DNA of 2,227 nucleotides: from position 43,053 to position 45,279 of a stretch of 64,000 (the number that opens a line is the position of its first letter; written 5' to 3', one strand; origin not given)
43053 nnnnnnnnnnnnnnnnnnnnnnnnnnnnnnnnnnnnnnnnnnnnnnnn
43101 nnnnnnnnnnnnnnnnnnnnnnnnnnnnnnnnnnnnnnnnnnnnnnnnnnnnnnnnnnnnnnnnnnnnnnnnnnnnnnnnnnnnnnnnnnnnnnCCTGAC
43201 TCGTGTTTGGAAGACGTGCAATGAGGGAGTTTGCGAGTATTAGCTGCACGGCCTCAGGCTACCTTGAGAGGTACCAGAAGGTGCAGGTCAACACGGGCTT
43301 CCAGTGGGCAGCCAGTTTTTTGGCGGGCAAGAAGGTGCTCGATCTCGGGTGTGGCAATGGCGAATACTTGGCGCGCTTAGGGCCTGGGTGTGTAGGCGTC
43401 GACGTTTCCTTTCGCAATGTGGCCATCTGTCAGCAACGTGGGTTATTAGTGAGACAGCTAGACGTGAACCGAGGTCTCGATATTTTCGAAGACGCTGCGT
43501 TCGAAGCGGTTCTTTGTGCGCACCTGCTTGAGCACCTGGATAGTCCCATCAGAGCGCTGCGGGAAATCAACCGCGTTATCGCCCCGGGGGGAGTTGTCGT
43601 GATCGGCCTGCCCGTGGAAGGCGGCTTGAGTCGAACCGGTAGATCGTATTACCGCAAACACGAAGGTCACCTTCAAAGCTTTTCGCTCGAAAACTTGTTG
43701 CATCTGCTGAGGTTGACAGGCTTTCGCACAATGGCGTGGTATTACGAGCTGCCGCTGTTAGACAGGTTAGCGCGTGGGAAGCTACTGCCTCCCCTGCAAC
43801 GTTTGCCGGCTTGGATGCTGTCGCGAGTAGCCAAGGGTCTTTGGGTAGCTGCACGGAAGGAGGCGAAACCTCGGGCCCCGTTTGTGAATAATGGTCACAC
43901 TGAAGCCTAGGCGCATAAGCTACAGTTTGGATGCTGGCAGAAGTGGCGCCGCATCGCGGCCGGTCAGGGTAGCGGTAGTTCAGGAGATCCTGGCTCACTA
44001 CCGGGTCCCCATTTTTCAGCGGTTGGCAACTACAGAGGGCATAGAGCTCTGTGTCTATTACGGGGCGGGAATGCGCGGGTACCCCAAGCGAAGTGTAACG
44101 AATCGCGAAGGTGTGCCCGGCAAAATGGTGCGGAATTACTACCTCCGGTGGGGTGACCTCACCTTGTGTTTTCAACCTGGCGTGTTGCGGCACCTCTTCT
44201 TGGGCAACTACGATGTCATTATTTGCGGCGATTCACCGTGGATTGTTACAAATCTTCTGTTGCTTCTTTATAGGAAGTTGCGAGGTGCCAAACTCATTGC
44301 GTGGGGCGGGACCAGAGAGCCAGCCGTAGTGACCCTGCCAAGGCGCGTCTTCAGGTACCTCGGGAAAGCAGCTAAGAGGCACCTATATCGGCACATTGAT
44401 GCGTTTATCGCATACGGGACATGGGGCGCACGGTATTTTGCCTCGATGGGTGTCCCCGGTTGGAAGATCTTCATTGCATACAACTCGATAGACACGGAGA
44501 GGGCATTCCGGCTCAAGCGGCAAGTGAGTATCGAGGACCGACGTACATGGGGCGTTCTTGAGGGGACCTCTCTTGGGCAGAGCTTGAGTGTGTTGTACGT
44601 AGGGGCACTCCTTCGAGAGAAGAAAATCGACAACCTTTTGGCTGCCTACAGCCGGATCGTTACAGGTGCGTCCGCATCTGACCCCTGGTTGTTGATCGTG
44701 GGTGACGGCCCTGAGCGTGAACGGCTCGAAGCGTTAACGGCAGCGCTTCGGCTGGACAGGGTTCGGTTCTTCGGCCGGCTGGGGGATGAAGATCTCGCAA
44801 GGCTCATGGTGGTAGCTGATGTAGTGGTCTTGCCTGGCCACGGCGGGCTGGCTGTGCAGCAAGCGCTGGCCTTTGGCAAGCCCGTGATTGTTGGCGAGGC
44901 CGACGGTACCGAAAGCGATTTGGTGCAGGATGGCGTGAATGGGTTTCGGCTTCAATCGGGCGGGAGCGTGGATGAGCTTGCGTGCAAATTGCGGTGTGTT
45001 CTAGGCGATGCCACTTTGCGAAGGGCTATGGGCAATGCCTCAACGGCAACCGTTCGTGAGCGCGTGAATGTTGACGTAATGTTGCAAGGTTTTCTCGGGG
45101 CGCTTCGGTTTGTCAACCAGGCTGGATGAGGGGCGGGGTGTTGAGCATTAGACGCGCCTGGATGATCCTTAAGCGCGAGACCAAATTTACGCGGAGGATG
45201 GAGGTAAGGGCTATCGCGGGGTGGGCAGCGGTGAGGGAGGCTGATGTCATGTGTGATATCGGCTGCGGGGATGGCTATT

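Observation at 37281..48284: Six SAM-methyltransferases, including a strict GT4-MT-GT4-MT-GT4-MT alternation, in one Wzx/Wzy cluster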

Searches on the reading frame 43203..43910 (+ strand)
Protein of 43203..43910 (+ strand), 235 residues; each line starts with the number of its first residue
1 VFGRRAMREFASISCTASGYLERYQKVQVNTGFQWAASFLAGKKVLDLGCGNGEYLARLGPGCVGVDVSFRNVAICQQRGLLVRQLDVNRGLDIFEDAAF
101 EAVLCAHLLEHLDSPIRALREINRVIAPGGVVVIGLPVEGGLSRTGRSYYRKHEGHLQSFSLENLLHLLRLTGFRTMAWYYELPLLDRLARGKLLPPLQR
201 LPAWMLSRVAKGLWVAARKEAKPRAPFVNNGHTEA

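Call 3: search_protein_families(library=pfam, proteins=[window:43203-43910:+], max_evalue=0.01)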
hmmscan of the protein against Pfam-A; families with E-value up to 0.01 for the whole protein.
window:43203-43910:+ (235 aa): 9 families
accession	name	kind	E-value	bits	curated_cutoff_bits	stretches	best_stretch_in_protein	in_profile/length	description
PF13489.12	Methyltransf_23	-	7.1e-20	71.8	27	1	39-175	20-160/164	Methyltransferase domain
PF08241.18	Methyltransf_11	-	7.6e-17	62.2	21.2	1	46-134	1-95/95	Methyltransferase domain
PF07021.18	MetW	-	1.1e-13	51.7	21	1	41-126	13-102/193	Methionine biosynthesis protein MetW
PF13649.12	Methyltransf_25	-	1.5e-12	48.5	27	1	45-130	1-97/97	Methyltransferase domain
PF08242.18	Methyltransf_12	-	4.3e-11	43.8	30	1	46-132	1-98/98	Methyltransferase domain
PF13847.12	Methyltransf_31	-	1.8e-10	41.1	27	1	42-138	4-113/145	Methyltransferase domain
PF05219.18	DREV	-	1.1e-07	31.7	26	1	22-179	76-238/265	DREV methyltransferase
PF08003.17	Methyltransf_9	-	1.7e-05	24.4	23.8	1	39-140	113-224/315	Protein of unknown function (DUF1698)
PF01209.24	Ubie_methyltran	-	0.0095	15.7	20.1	0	41-134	47-151/233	ubiE/COQ5 methyltransferase family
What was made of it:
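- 43203..43910 (+): MT4: canonical class I MT (DLGCGNG, GVD). Methyltransf_23, E 7e-20 (call 3).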

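Call 9: search_protein_families(library=ncbifam, proteins=[window:43203-43910:+], max_evalue=0.01)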
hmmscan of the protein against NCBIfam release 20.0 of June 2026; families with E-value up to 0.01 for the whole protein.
window:43203-43910:+ (235 aa): 25 families
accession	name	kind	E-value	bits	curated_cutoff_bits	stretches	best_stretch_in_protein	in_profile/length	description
TIGR02081.1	metW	equivalog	1.5e-15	57.3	189.5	1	41-126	13-102/194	methionine biosynthesis protein MetW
NF045667.1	MTase_DVU1556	equivalog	2.7e-14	53.1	155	1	37-190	18-176/213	DVU_1556 family methyltransferase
TIGR01983.1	UbiG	equivalog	2.1e-10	40.3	102.95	1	28-134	36-151/228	bifunctional 2-polyprenyl-6-hydroxyphenol methylase/3-demethylubiquinol 3-O-methyltransferase UbiG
NF001241.0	PRK00216.1-2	equivalog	3.2e-09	36.8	327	1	40-134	50-147/231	demethylmenaquinone methyltransferase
TIGR04345.1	ovoA_Cterm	equivalog_domain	3.2e-07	30.1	170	1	99-145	134-180/242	putative 4-mercaptohistidine N1-methyltransferase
NF043040.1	corrin_prot_MT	hypoth_equivalog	7.6e-07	28.8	180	1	39-134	38-147/216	corrinoid protein-associated methyltransferase CpaM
TIGR01934.1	MenG_MenH_UbiE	subfamily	1.1e-06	28.1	158.35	1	41-134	39-141/223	ubiquinone/menaquinone biosynthesis methyltransferase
NF011650.0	PRK15068.1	equivalog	1.3e-06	27.5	209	1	38-134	119-225/324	tRNA 5-methoxyuridine(34)/uridine 5-oxyacetic acid(34) synthase CmoB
NF045825.1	FAmtase_mtf2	equivalog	1.4e-06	27.7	400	1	38-132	55-156/248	fatty-acid O-methyltransferase Mtf2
TIGR00452.1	TIGR00452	equivalog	2.1e-06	26.8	275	1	38-134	114-219/316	tRNA 5-methoxyuridine(34)/uridine 5-oxyacetic acid(34) synthase CmoB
NF041255.1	mycofact_MftM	equivalog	7e-06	25.6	200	1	33-168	131-265/289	mycofactocin oligosaccharide methyltransferase MftM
NF001244.0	PRK00216.1-5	equivalog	7e-06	25.5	216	1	34-134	42-153/236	bifunctional demethylmenaquinone methyltransferase/2-methoxy-6-polyprenyl-1,4-benzoquinol methylase UbiE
NF045823.1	PthPhpthDimycoMt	equivalog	9.2e-06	25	300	1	40-132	65-164/256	phthiotriol/phenolphthiotriol dimycocerosates methyltransferase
TIGR02072.1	BioC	equivalog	3.1e-05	23.9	184.95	1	43-175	36-172/244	malonyl-ACP O-methyltransferase BioC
NF041537.1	ArsM_AhpD_UU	exception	0.00024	20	510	1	40-138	75-184/345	arsenite methyltransferase/AhpD domain selenoprotein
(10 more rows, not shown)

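Call 17: search_solved_structures(query=window:43203-43910:+, max_evalue=0.001)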
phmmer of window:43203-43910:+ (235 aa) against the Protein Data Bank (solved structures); distinct sequences matched with E-value up to 0.001: 20.
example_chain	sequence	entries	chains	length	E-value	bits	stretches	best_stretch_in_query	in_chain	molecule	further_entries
1vlm_A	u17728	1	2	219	9.9e-09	38.2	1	43-176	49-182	SAM-dependent methyltransferase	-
3l8d_A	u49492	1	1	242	1.4e-08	37.8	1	44-136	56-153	Methyltransferase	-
3bus_A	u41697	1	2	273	2.1e-08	37.1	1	41-141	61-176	Methyltransferase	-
8zc8_A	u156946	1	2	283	2.2e-08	37.1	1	41-152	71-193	MitM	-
21zq_A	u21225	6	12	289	2.3e-08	37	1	41-152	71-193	MitM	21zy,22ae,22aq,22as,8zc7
4kdc_A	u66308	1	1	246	2.4e-08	37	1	37-135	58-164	3-demethylubiquinone-9 3-methyltransferase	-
4kdr_A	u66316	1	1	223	2.5e-08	36.9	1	37-136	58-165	3-demethylubiquinone-9 3-methyltransferase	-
5dpm_A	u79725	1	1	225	2.5e-08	36.9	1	37-136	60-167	Ubiquinone biosynthesis O-methyltransferase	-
4pne_A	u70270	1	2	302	5.9e-08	35.7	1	41-179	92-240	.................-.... protein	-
3mgg_A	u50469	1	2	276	2.2e-07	33.8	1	40-134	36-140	Methyltransferase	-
6uv6_A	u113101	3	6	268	9.3e-07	31.7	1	43-139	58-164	D-glucose O-methyltransferase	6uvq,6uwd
3dli_A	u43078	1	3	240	1.6e-06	31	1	39-120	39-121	methyltransferase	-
2gs9_A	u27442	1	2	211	3.7e-06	29.8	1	41-137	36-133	Hypothetical protein TT1324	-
8ys9_A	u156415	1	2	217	4.1e-05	26.4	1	44-143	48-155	Phosphatidylethanolamine N-methyltransferase/phosphatidyl-N-methylethanolamine N-methyltra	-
7v6h_A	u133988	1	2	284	8e-05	25.4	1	37-136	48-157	Cyclopropane fatty-acyl-phospholipid synthase-like methyltransferase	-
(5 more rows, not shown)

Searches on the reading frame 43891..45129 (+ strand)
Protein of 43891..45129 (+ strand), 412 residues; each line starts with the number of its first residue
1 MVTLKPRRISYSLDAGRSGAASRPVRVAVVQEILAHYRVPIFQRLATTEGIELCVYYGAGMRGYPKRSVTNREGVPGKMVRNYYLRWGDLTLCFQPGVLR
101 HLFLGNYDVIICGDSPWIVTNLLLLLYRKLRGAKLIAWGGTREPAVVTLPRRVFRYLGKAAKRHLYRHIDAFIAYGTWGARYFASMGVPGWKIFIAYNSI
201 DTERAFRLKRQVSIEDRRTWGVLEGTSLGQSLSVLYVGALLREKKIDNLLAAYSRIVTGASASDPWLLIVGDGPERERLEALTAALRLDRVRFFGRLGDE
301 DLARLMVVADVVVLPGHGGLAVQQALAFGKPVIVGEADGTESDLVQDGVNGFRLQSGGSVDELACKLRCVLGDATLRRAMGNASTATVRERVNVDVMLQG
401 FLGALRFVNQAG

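Call 3: search_protein_families(library=pfam, proteins=[window:43891-45129:+], max_evalue=0.01)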
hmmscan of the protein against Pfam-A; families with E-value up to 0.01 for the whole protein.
window:43891-45129:+ (412 aa): 5 families
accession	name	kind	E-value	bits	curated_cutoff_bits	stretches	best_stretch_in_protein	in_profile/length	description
PF00534.26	Glycos_transf_1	-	1.4e-27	96.7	26.4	1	233-384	17-169/172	Glycosyl transferases group 1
PF13692.12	Glyco_trans_1_4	-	2.5e-21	76.9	27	1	233-373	3-142/142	Glycosyl transferases group 1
PF13439.12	Glyco_transf_4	-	2.3e-08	34.7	28.5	1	49-204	18-170/170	Glycosyltransferase Family 4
PF13579.12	Glyco_trans_4_4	-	0.00026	21.8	29.7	1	71-195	36-154/158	Glycosyl transferase 4-like domain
PF20706.3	GT4-conflict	-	0.0071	15.8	26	1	229-344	195-320/385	Family 4 Glycosyltransferase in conflict systems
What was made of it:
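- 43891..45129 (+): GT-b, a GT4 glycosyltransferase. Glycos_transf_1, E 1.4e-27 (call 3).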

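Call 9: search_protein_families(library=ncbifam, proteins=[window:43891-45129:+], max_evalue=0.01)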
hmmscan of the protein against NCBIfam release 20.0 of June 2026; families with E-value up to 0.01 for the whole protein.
window:43891-45129:+ (412 aa): 18 families
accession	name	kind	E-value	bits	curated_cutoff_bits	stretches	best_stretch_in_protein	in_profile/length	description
TIGR03088.1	stp2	hypoth_equivalog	1.6e-17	63.6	409.05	1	168-402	136-367/374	TIGR03088 family PEP-CTERM/XrtA system glycosyltransferase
TIGR03999.1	thiol_BshA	equivalog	5.8e-17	61.7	273.7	1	233-398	201-363/375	N-acetyl-alpha-D-glucosaminyl L-malate synthase BshA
NF041010.1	glycosy_Agl16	equivalog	1.4e-12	47.2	575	1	160-387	125-331/352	glycosylation protein Agl16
TIGR04157.1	glyco_rSAM_CFB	subfamily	2.7e-12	46.4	400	1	186-367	188-361/406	TIGR04157 family glycosyltransferase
TIGR04063.1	stp3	hypoth_equivalog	4.5e-12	45.6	442.05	1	183-393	172-380/397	TIGR04063 family PEP-CTERM/XrtA system glycosyltransferase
NF041876.1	EPS_EpsE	equivalog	9.3e-12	44.9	400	1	228-393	211-381/389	exopolysaccharide biosynthesis GT4 family glycosyltransferase EpsE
NF007640.0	PRK10307.1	subfamily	2.1e-09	36.8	276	1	160-407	163-406/411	WcaI family glycosyltransferase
NF038229.1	Glyco4_Geo_Pelo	equivalog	1.1e-08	34.5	400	1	276-393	204-321/338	GPMC system family 4 glycosyltransferase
TIGR03449.1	mycothiol_MshA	equivalog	2.1e-08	33.5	462.5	1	234-386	223-382/406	D-inositol-3-phosphate glycosyltransferase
NF047684.1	TeichurnBiosyTuaC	equivalog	3.9e-07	29.3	550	1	234-379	222-360/391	teichuronic acid biosynthesis protein TuaC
NF050056.1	ProtGlycPglH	equivalog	7e-07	28.6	600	1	227-383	175-329/354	GalNAc-alpha-(1->4)-GalNAc-alpha-(1->3)-diNAcBac-PP-undecaprenol alpha-1,4-N-acetyl-D-galactosaminyltransferase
NF049988.1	MGlcDAGSynMgs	equivalog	8.2e-07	28.7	400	1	236-369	218-349/398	alpha-monoglucosyldiacylglycerol synthase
NF053787.1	GlcN_PG_synth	equivalog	1.4e-06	27.4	480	1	163-404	138-355/361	N-acetylglucosaminyl phosphatidylglycerol synthase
NF007396.0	PRK09922.1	equivalog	3.4e-06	26.2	385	1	229-372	180-325/361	lipopolysaccharide 1,6-galactosyltransferase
TIGR02149.1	glgA_Coryne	subfamily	3.5e-06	26.4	302.4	1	188-393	166-375/391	glycogen synthase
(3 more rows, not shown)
